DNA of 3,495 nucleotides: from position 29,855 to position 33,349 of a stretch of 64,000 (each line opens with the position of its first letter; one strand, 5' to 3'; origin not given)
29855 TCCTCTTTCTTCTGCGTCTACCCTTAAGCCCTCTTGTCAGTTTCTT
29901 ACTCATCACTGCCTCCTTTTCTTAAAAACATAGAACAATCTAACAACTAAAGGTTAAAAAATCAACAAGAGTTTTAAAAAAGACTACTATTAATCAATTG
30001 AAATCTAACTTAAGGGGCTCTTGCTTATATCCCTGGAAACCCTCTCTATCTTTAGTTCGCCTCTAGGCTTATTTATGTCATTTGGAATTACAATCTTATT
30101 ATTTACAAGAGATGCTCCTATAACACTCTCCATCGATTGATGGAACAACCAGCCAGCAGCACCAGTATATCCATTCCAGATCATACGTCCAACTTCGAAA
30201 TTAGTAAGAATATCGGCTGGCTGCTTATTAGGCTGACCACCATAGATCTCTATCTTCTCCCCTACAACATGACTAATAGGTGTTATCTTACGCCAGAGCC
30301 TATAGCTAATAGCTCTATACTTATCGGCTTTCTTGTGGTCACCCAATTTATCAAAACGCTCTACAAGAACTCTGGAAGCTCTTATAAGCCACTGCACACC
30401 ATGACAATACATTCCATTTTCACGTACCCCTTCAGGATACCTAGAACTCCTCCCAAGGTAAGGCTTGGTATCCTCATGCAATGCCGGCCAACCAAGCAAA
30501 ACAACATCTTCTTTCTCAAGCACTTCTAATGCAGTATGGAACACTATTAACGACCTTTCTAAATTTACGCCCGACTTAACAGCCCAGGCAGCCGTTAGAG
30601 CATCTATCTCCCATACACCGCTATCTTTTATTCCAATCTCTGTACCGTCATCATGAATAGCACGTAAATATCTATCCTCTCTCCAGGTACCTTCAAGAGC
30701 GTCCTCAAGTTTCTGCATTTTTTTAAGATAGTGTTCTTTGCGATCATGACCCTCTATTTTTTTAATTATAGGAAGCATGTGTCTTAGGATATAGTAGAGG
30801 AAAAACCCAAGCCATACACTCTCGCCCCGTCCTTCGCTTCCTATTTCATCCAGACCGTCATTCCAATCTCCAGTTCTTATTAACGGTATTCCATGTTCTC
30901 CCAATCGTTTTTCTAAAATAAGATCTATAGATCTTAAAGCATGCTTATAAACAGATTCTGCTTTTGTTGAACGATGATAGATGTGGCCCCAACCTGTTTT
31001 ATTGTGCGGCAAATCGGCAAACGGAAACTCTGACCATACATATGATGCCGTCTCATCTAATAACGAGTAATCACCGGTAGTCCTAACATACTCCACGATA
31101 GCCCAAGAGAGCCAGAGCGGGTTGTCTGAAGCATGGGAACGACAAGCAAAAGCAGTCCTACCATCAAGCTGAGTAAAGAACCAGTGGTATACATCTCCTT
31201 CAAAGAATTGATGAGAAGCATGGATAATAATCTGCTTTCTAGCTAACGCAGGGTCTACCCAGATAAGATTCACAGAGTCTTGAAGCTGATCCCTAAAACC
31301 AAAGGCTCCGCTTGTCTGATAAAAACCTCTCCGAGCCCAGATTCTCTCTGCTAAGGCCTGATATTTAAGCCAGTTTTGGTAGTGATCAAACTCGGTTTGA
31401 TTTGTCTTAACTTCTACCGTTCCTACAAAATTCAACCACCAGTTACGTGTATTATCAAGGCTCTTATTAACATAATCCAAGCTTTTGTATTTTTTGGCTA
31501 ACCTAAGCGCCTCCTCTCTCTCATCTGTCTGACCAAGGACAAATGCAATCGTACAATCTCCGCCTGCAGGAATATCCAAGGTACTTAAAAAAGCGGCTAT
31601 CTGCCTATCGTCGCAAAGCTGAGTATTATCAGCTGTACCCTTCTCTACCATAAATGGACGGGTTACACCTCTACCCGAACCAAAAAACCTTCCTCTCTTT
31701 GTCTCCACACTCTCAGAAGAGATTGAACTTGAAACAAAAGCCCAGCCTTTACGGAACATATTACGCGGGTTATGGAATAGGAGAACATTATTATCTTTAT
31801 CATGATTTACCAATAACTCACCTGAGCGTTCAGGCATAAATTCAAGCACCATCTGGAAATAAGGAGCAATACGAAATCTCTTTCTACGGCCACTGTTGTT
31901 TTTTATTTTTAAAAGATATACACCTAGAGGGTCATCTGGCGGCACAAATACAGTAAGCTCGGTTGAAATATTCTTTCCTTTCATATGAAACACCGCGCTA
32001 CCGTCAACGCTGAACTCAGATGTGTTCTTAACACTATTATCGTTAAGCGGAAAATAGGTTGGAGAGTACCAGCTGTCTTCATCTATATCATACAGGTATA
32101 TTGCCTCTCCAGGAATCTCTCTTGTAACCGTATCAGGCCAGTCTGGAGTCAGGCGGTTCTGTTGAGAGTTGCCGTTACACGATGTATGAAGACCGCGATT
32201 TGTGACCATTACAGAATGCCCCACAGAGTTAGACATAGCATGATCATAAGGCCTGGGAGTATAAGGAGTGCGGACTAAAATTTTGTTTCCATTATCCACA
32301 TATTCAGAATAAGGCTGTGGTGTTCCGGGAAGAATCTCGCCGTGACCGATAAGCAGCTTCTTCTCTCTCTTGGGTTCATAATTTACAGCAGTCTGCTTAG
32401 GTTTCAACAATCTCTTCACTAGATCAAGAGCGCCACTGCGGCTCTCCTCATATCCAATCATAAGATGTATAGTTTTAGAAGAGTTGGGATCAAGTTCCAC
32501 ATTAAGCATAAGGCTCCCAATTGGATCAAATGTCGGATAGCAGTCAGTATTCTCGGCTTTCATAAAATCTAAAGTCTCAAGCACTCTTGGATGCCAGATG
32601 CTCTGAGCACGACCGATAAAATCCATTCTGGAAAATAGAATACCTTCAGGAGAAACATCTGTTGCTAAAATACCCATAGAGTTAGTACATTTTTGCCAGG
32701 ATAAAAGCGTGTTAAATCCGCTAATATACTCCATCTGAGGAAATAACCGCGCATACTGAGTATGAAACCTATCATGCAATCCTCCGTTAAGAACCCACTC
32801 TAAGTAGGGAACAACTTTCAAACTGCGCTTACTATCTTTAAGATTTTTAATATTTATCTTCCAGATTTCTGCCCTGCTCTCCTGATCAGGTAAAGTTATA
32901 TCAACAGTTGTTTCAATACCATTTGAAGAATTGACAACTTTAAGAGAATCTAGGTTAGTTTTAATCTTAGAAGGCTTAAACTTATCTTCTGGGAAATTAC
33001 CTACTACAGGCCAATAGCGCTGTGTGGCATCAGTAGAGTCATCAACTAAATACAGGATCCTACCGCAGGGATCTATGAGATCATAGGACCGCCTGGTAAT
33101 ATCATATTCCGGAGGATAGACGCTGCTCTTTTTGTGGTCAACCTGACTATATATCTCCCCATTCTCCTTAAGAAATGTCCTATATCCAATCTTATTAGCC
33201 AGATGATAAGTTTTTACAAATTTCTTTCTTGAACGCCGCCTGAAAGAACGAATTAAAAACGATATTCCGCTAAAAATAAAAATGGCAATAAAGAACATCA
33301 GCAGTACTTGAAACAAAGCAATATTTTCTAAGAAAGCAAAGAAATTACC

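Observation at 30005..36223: Giant polytopic membrane protein fused to a complete GH94-like module, with no recognisable glycosyltransferase domain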

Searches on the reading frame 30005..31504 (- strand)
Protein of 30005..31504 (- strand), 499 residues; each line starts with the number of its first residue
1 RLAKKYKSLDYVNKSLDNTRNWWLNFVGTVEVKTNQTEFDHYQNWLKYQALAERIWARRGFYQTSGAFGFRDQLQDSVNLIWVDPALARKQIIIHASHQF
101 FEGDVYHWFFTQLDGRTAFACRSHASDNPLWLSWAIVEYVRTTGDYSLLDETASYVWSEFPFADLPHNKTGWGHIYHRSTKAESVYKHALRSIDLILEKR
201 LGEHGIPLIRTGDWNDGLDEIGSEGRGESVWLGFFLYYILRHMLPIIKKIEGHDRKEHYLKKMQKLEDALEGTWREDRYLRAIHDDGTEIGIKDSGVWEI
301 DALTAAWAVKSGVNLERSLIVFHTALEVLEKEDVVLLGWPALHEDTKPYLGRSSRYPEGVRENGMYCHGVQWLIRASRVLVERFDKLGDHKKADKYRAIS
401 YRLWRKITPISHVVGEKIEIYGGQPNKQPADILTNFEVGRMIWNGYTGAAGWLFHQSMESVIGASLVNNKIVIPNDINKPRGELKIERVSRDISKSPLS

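Call 58: search_solved_structures(query=window:30005-31504:-, max_evalue=1e-15, show_alignments=5)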
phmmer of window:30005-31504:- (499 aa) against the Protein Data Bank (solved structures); distinct sequences matched with E-value up to 1e-15: 13.
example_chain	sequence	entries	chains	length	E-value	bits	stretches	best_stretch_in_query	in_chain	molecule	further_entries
8rf9_A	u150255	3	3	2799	1.2e-76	261.4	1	3-474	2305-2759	Cyclic beta 1-2 glucan synthetase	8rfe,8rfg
8rf0_A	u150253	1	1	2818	1.2e-76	261.4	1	3-474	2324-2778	Cyclic beta-(1,2)-glucan synthase NdvB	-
3rrs_A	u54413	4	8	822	6.5e-26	94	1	15-219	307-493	Cellobiose phosphorylase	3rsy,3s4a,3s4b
3s4c_A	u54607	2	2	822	6.6e-26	94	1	15-219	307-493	Lactose Phosphorylase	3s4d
3qde_A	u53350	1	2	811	1.7e-25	92.6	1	4-444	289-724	Cellobiose phosphorylase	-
8ho7_A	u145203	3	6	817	1.9e-25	92.5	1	4-444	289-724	Cellobiose phosphorylase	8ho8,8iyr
2cqs_A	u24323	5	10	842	4.4e-25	91.3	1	5-219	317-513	Cellobiose Phosphorylase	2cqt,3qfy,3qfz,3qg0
8ho9_A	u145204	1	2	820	3.8e-24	88.2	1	4-444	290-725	Cellobiose phosphorylase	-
3act_A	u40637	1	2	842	4e-24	88.1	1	5-219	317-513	Cellobiose Phosphorylase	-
3afj_A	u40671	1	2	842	4e-24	88.1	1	5-219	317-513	Cellobiose Phosphorylase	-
8hob_A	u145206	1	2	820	5.7e-24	87.6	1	4-444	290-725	Cellobiose phosphorylase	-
3acs_A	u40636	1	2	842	8.7e-24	87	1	5-219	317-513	Cellobiose Phosphorylase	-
8bou_A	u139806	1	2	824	4.3e-18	68.2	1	19-377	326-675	N,N'-diacetylchitobiose phosphorylase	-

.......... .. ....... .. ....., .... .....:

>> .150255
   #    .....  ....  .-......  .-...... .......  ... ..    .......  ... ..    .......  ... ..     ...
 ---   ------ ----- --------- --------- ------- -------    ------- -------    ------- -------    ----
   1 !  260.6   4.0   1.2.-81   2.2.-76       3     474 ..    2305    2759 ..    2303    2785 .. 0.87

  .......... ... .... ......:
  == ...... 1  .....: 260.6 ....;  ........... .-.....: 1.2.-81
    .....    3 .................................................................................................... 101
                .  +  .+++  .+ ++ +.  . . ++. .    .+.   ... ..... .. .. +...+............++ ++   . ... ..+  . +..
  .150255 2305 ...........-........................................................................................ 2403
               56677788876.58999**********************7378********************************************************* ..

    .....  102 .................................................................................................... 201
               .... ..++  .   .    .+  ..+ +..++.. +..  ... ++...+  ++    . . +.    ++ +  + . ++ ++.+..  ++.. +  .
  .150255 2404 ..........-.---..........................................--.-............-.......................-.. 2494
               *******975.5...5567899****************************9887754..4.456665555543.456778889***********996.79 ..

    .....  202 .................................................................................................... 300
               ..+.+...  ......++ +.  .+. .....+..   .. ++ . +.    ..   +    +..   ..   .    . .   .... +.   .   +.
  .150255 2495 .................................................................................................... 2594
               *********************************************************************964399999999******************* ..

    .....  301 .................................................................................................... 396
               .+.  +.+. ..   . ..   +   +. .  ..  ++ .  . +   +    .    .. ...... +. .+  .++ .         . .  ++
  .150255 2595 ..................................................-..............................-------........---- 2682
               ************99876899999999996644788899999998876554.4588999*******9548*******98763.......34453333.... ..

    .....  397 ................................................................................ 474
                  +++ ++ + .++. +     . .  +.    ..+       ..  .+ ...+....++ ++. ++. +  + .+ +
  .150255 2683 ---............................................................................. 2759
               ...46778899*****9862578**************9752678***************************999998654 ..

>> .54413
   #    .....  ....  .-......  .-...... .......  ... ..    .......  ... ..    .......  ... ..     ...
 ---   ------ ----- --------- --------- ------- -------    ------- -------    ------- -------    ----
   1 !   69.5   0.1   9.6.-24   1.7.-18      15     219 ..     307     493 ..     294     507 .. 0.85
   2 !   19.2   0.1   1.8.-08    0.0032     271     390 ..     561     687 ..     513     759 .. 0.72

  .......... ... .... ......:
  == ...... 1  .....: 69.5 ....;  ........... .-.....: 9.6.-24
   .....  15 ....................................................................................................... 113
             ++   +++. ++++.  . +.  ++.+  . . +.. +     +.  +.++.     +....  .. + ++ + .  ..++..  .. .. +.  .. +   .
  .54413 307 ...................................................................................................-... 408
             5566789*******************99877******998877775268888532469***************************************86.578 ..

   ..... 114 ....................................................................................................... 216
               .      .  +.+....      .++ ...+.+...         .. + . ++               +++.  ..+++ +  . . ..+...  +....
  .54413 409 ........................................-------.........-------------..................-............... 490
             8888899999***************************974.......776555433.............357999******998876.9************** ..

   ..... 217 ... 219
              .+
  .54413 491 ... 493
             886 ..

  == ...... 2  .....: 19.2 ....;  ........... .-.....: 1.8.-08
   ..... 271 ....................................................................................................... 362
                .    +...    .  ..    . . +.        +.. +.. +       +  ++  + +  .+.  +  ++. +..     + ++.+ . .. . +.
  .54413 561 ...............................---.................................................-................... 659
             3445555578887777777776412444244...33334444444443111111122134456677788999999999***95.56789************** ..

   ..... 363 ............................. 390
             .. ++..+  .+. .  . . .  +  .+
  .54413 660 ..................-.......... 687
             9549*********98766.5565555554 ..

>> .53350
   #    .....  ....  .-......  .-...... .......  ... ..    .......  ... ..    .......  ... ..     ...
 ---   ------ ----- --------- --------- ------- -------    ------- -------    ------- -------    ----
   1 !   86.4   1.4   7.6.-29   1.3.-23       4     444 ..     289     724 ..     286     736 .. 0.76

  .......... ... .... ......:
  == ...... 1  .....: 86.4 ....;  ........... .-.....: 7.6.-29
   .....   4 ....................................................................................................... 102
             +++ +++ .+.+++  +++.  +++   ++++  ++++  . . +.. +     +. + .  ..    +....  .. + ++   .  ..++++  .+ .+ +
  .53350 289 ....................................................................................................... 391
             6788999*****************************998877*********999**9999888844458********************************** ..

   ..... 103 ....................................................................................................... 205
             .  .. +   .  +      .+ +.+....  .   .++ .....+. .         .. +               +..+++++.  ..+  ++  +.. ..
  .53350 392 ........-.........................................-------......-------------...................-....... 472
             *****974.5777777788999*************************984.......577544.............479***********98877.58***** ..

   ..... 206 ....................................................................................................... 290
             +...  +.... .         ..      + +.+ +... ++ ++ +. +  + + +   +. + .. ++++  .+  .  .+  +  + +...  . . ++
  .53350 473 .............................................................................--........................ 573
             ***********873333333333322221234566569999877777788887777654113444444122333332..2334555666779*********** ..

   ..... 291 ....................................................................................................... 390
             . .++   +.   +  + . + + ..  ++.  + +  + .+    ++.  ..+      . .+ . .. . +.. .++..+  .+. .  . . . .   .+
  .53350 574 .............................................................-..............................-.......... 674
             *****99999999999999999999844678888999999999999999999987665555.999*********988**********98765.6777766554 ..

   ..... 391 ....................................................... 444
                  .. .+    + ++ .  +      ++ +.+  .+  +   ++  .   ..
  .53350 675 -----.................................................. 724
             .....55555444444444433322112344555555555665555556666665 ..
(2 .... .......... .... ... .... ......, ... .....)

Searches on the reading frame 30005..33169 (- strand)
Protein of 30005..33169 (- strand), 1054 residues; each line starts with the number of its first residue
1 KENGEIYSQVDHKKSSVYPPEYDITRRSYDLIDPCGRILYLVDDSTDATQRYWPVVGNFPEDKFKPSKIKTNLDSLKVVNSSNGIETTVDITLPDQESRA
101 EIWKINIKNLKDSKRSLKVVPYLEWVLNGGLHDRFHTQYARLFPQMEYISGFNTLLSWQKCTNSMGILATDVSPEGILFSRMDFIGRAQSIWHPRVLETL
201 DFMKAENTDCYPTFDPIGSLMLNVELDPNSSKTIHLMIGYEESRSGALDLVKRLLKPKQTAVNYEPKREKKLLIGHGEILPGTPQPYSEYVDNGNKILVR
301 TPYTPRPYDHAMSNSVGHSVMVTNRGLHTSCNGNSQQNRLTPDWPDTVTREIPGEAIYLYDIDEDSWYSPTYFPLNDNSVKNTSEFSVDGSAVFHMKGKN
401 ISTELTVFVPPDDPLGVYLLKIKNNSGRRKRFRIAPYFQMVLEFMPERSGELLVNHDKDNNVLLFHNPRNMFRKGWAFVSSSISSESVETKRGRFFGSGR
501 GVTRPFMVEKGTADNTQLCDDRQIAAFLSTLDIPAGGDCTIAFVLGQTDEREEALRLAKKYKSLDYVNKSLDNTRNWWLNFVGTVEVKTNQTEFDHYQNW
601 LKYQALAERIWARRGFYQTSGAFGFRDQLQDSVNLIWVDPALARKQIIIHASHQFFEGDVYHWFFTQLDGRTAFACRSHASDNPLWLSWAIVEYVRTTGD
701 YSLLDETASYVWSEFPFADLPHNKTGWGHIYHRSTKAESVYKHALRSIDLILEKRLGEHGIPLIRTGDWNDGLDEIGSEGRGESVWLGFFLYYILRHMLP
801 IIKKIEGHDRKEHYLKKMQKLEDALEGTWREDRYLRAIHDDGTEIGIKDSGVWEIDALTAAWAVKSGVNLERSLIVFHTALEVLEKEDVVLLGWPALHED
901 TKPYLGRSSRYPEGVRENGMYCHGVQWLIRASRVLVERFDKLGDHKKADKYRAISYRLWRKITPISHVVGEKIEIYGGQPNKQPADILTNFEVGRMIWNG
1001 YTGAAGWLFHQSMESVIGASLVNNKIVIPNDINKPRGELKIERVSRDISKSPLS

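Call 9: search_solved_structures(query=window:30005-33169:-, max_evalue=0.001)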
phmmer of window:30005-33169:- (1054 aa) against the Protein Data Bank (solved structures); distinct sequences matched with E-value up to 0.001: 16.
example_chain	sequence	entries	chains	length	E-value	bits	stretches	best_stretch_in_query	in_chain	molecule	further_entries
8rf0_A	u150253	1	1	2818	2.9e-103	349.6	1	290-1029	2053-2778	Cyclic beta-(1,2)-glucan synthase NdvB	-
8rf9_A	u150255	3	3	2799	3e-103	349.6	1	290-1029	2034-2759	Cyclic beta 1-2 glucan synthetase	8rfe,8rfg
3qde_A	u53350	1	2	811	6e-32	113.5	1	291-999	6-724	Cellobiose phosphorylase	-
8ho7_A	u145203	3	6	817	6.1e-32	113.5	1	291-999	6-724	Cellobiose phosphorylase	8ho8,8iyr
3s4c_A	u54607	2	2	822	2.4e-31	111.5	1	287-945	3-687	Lactose Phosphorylase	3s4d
3rrs_A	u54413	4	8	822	2.9e-31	111.3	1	287-945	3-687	Cellobiose phosphorylase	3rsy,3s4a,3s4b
8ho9_A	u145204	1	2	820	6.8e-31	110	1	291-999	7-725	Cellobiose phosphorylase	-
8hob_A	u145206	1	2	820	8e-31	109.8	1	291-999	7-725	Cellobiose phosphorylase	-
2cqs_A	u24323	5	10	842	1.7e-27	98.8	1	279-938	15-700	Cellobiose Phosphorylase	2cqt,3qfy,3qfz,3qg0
3afj_A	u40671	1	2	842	1.2e-26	95.9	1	279-936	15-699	Cellobiose Phosphorylase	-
3act_A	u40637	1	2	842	1.2e-26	95.9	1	279-938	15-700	Cellobiose Phosphorylase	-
3acs_A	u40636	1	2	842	2.4e-26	95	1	279-938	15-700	Cellobiose Phosphorylase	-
4zle_A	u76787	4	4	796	6e-26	93.6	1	351-928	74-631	Putative b-glycan phosphorylase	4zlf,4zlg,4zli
1v7v_A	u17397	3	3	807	1.1e-23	86.1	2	290-662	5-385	chitobiose phosphorylase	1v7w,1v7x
8bou_A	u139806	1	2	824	2.4e-23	85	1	523-932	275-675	N,N'-diacetylchitobiose phosphorylase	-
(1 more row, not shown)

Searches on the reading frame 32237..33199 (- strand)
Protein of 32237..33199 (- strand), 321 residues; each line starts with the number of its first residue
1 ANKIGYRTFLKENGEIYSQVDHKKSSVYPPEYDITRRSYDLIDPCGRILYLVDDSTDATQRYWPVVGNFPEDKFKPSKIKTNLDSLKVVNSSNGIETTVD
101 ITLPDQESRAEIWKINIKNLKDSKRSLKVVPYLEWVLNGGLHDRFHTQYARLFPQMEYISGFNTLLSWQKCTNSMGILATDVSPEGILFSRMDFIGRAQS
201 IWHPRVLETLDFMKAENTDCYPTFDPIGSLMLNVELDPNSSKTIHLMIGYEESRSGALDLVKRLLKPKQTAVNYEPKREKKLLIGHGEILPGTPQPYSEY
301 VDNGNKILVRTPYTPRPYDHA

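Call 78: search_protein_families(library=pfam, proteins=[window:32237-33199:-], max_evalue=1)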
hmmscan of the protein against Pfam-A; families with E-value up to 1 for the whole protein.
window:32237-33199:- (321 aa): 1 family
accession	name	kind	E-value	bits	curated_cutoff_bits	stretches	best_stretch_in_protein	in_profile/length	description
PF06165.18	GH94_b-supersand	-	3.4e-28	99.3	23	1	7-249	14-251/251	Glycosyl hydrolase 94, supersandwich domain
